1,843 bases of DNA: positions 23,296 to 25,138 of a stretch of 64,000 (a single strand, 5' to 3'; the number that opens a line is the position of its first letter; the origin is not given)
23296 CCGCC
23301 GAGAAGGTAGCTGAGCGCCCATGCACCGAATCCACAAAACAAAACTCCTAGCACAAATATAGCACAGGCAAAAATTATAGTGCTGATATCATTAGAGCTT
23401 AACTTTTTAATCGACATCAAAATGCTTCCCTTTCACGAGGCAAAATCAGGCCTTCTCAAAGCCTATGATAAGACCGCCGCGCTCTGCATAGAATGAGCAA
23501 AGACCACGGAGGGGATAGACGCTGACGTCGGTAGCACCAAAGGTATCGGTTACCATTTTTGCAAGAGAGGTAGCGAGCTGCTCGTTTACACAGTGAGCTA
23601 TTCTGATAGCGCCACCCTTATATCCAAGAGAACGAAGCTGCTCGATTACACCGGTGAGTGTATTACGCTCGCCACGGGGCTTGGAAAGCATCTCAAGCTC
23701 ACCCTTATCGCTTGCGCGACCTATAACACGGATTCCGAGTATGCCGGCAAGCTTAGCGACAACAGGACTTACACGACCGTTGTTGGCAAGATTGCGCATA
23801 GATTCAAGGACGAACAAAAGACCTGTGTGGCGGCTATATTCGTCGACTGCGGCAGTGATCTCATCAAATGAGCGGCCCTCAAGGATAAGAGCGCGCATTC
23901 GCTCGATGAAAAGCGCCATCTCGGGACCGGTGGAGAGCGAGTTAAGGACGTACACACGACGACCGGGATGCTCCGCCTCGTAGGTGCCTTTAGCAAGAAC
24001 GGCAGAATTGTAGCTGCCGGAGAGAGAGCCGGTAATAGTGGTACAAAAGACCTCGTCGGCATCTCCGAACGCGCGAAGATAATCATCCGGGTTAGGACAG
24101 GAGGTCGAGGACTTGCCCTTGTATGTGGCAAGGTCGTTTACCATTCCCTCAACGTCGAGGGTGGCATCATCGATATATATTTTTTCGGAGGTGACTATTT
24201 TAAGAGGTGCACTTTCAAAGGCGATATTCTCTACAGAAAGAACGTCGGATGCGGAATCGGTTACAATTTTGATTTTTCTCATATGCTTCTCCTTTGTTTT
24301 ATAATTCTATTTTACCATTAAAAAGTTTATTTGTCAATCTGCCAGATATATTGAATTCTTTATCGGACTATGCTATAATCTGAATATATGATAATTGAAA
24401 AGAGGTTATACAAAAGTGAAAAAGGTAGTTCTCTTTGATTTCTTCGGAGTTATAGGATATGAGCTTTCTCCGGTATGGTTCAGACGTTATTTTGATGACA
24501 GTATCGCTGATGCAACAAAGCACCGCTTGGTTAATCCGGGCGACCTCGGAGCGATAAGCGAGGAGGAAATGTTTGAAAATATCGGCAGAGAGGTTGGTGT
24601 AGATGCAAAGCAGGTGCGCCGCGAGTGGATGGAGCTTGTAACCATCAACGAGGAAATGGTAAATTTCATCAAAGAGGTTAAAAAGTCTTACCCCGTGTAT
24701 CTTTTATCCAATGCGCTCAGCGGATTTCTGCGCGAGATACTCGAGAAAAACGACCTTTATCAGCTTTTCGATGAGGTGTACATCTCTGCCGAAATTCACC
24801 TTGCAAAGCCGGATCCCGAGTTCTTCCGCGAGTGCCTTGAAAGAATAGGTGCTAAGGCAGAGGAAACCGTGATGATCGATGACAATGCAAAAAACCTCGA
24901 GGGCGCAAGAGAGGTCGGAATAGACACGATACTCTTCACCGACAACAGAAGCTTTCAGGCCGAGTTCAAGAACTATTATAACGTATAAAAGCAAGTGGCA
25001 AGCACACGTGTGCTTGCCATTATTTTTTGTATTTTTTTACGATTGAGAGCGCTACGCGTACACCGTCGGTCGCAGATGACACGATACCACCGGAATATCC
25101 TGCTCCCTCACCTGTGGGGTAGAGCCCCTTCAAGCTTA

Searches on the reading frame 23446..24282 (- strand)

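Call 40: search_protein_families(library=pfam, proteins=[window:23446-24282:-], max_evalue=0.001)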
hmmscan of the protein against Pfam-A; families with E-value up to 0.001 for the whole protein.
window:23446-24282:- (278 aa): 1 family
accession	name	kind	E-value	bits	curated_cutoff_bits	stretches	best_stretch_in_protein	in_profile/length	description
PF02645.21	DegV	-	2.6e-46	158.6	27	1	3-271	1-273/280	Uncharacterised protein, DegV family COG1307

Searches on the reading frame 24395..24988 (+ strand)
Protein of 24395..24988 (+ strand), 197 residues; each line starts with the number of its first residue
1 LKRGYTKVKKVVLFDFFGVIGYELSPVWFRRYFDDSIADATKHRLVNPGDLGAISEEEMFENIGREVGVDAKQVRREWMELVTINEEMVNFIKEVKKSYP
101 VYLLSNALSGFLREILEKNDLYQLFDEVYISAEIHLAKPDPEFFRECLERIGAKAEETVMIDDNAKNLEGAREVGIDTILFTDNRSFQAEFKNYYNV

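Call 40: search_protein_families(library=pfam, proteins=[window:24395-24988:+], max_evalue=0.001)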
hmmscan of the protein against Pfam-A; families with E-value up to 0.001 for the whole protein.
window:24395-24988:+ (197 aa): 5 families
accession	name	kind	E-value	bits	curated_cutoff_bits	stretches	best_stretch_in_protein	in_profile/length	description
PF00702.32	Hydrolase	-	5.3e-17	63.3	26.4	1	55-175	63-191/191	haloacid dehalogenase-like hydrolase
PF13419.12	HAD_2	-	2.3e-16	60.8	23.8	1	74-180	69-177/178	Haloacid dehalogenase-like hydrolase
PF13242.12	Hydrolase_like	-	5.9e-09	36.2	22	1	137-185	3-52/75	HAD-hyrolase-like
PF03031.24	NIF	-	3.9e-05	23.8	21.8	1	88-184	43-137/160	NLI interacting factor-like phosphatase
PF06888.18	Put_Phosphatase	-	0.00016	21.6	27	1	58-129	48-120/234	Putative Phosphatase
